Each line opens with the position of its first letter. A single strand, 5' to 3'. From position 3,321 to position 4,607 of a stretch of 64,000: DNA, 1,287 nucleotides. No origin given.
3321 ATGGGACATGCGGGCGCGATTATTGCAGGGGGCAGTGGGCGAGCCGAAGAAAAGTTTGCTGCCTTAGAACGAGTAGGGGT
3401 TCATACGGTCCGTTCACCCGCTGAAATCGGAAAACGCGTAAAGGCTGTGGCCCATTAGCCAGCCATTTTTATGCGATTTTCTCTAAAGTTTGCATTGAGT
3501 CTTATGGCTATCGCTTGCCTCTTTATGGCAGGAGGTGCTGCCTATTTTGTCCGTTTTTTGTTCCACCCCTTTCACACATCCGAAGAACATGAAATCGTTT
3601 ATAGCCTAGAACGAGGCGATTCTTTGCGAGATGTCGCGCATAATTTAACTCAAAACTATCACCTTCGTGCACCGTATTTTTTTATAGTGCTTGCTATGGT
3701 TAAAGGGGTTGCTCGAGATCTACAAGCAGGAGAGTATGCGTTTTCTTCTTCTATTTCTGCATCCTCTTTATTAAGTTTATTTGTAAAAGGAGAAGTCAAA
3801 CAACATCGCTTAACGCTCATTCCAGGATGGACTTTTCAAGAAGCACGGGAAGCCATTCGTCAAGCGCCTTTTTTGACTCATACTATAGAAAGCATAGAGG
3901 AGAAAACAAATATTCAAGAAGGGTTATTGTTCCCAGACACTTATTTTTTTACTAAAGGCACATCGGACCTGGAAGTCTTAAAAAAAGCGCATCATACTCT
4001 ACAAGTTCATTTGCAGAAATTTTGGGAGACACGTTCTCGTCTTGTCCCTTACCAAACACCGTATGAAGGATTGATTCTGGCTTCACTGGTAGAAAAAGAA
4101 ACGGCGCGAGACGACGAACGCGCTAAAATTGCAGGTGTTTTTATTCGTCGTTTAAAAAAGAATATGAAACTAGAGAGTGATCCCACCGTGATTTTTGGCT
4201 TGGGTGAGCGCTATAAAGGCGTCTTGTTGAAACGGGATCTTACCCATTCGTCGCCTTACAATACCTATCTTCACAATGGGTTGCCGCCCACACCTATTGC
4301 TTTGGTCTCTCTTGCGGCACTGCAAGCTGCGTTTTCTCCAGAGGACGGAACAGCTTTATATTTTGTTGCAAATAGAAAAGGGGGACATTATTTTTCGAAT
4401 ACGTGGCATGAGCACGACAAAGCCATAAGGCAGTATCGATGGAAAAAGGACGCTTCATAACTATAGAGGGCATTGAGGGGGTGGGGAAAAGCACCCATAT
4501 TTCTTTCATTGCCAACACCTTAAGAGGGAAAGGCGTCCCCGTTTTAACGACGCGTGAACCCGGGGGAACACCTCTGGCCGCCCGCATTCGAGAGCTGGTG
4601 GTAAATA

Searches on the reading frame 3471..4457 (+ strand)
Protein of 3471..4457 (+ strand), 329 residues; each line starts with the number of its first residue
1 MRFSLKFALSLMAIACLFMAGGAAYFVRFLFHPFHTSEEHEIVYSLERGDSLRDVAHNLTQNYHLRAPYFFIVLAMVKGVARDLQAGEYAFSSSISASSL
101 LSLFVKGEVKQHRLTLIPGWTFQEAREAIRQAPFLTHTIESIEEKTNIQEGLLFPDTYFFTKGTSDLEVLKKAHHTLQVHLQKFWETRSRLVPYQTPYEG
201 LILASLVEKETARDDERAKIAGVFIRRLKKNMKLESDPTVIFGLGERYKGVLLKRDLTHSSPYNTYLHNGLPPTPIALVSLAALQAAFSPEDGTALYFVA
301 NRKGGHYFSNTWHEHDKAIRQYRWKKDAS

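Call 78: find_encoding_contigs(protein=window:3471-4457:+, flank=10000, max_places=3)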
Protein window:3471-4457:+ (329 aa): no gene with exactly this product is on record in the collection.
